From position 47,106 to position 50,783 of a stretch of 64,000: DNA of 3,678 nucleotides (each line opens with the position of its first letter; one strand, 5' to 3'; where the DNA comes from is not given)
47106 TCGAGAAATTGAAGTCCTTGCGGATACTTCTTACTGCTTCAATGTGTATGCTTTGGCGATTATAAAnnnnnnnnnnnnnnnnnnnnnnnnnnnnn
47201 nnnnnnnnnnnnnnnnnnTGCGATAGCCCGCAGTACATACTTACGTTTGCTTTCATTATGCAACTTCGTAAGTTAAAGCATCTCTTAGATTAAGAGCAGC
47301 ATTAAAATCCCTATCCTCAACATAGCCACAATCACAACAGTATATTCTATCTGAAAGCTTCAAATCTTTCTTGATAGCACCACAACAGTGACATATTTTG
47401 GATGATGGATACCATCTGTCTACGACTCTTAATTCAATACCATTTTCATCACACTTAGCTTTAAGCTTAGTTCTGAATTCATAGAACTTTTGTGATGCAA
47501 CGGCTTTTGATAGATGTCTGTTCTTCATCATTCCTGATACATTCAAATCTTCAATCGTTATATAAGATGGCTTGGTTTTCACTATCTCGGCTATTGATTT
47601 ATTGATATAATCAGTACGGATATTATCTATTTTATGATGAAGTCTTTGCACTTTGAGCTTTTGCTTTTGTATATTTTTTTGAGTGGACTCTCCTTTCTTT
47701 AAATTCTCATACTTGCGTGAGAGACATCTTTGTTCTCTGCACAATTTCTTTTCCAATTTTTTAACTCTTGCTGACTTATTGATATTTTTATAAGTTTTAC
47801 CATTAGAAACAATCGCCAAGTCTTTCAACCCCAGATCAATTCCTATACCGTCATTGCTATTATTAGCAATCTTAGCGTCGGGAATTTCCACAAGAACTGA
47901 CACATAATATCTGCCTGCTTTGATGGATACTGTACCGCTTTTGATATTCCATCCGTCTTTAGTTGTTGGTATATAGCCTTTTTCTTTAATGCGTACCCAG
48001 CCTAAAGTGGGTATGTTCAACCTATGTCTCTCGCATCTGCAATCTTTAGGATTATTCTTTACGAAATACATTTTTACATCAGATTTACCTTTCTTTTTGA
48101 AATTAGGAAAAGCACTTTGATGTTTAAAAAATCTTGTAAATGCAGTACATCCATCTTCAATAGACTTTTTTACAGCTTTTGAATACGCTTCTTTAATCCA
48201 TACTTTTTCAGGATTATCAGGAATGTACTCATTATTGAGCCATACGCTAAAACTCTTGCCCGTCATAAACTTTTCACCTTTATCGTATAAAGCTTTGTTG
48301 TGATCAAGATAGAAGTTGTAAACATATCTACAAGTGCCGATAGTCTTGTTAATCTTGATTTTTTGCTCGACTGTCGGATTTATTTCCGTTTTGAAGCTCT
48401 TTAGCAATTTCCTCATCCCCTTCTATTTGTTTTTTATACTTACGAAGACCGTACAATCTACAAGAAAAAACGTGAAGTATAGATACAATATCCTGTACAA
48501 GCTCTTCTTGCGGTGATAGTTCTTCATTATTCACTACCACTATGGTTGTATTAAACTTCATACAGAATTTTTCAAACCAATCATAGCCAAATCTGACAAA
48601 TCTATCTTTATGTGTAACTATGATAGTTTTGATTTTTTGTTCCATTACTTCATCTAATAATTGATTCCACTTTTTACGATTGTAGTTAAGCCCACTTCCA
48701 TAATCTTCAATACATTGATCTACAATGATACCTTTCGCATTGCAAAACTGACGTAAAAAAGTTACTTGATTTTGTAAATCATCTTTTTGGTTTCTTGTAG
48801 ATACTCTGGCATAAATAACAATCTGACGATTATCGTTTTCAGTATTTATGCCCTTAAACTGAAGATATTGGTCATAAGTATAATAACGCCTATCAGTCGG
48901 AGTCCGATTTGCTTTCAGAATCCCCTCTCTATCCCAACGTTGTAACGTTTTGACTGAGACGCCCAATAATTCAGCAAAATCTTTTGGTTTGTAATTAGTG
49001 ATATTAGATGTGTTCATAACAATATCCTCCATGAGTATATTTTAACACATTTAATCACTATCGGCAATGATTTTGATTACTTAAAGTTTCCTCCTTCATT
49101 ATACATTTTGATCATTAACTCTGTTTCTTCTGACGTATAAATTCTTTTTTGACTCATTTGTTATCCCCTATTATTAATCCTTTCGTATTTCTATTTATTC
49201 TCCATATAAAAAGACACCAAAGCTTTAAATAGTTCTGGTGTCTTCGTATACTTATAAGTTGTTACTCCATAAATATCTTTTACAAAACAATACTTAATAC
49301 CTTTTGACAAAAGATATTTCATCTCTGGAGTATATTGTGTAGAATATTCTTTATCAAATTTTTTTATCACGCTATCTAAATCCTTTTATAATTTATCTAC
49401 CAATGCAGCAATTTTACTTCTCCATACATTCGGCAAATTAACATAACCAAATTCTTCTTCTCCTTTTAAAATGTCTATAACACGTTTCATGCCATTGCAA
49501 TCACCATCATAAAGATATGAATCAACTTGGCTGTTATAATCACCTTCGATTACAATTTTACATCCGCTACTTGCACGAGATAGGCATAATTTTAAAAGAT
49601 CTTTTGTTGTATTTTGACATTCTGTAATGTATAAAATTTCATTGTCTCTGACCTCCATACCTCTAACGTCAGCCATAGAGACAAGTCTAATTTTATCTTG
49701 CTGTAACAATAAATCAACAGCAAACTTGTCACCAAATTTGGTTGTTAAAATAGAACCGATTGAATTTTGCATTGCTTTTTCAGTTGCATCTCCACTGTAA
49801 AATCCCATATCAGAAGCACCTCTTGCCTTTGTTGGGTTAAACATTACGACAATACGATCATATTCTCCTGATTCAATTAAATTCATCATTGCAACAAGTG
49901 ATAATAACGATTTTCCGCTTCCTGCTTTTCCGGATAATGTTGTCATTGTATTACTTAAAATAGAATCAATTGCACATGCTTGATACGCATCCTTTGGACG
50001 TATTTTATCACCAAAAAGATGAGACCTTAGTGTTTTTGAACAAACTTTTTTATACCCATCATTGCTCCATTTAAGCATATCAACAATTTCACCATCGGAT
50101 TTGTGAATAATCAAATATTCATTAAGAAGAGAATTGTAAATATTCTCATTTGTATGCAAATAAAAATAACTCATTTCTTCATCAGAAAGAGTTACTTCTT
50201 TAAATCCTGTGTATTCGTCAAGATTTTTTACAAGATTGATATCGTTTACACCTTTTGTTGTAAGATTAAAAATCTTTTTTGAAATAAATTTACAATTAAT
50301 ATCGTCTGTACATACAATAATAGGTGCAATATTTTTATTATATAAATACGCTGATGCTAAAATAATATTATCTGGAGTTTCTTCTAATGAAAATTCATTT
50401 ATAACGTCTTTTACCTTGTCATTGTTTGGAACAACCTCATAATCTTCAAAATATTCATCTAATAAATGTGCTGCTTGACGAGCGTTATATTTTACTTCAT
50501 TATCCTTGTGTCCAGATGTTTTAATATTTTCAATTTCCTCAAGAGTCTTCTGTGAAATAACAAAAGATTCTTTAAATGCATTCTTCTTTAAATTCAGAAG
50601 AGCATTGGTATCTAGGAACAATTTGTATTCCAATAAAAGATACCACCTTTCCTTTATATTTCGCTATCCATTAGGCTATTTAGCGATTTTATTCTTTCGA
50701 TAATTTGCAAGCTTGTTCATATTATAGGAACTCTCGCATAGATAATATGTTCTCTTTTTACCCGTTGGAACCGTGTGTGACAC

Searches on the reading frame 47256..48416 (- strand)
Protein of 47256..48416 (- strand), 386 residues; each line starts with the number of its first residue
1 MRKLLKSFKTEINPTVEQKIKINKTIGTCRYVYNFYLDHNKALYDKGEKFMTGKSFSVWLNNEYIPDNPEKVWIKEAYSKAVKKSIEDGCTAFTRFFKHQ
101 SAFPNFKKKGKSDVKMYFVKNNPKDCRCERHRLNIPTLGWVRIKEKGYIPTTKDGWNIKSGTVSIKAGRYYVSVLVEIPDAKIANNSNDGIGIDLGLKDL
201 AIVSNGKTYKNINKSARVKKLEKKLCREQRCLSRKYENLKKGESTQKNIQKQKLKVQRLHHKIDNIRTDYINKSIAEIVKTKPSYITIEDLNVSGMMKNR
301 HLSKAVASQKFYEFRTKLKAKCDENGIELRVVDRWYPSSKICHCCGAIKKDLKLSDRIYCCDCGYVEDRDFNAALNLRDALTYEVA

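Call 15: search_protein_families(library=phrogs, proteins=[window:47256-48416:-], max_evalue=0.001)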
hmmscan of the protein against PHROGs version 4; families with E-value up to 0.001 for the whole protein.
window:47256-48416:- (386 aa): 6 families
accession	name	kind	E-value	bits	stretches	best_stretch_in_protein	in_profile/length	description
phrog_506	-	integration and excision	5.1e-112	375.9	1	3-380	5-363/403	transposase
phrog_12300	-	integration and excision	2.1e-54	185.6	1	129-379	6-239/286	transposase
phrog_13964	-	integration and excision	4e-50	171.6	1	6-260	3-237/237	transposase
phrog_17087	-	unknown function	9.5e-27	94.9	1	251-377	2-128/141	-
phrog_25073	-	unknown function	7.7e-15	55.9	1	3-115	2-112/114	-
phrog_16792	-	unknown function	1.2e-05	26.6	1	232-377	5-153/180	-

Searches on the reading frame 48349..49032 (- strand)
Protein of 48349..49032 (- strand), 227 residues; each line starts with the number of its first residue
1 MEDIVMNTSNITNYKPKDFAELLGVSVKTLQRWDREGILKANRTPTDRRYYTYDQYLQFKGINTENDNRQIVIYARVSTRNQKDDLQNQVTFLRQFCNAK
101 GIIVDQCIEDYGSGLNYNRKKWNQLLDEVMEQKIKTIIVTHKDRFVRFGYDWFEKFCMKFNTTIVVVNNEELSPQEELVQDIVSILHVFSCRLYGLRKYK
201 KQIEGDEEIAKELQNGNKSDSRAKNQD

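Call 102: search_protein_families(library=phrogs, proteins=[window:48349-49032:-], max_evalue=0.001)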
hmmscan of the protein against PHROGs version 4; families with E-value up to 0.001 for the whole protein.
window:48349-49032:- (227 aa): 8 families
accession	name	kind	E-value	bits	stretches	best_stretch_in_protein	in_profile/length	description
phrog_6620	-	integration and excision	4.2e-77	259.2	1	14-210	2-198/201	transposase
phrog_95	-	integration and excision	7.4e-16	58.8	1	62-165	81-191/651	integrase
phrog_125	-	DNA, RNA and nucleotide metabolism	4.3e-14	53.7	1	62-147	13-88/254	DNA invertase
phrog_66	-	integration and excision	9.2e-08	33.1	1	11-129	91-203/412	excisionase and transcriptional regulator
phrog_11671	-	unknown function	2.5e-05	25.4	1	13-64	7-59/146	-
phrog_20793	-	unknown function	9e-05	23.5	1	13-70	7-66/86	-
phrog_57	-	head and packaging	0.00016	22.5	1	12-43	11-42/199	terminase small subunit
phrog_7735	-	integration and excision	0.00044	21.6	0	14-66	6-56/99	excisionase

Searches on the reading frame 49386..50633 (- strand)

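Call 12: search_protein_families(library=pfam, proteins=[window:49386-50633:-], max_evalue=0.01)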
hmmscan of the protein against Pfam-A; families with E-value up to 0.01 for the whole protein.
window:49386-50633:- (415 aa): 5 families
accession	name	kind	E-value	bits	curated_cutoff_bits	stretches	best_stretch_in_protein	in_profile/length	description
PF02562.22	PhoH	-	4.4e-25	88.8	27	1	210-410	1-198/205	PhoH-like protein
PF13638.12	PIN_4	-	1.2e-10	42.3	21.9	1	7-115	3-118/132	PIN domain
PF00270.35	DEAD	-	6.5e-05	23.2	26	1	216-270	2-56/167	DEAD/DEAH box helicase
PF13245.12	AAA_19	-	0.0015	19.1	25.1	1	218-367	1-127/134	AAA domain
PF13604.12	AAA_30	-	0.0033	17.6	27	1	216-367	4-126/191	AAA domain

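Call 13: search_protein_families(library=phrogs, proteins=[window:49386-50633:-], max_evalue=0.01)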
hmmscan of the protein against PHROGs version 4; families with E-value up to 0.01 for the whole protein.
window:49386-50633:- (415 aa): 2 families
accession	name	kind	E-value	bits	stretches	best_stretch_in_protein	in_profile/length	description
phrog_2765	-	other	4.3e-80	270.7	1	4-414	4-441/443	PhoH-like phosphate starvation-inducible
phrog_170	-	other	7.9e-32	111.9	1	209-409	71-270/323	PhoH-like phosphate starvation-inducible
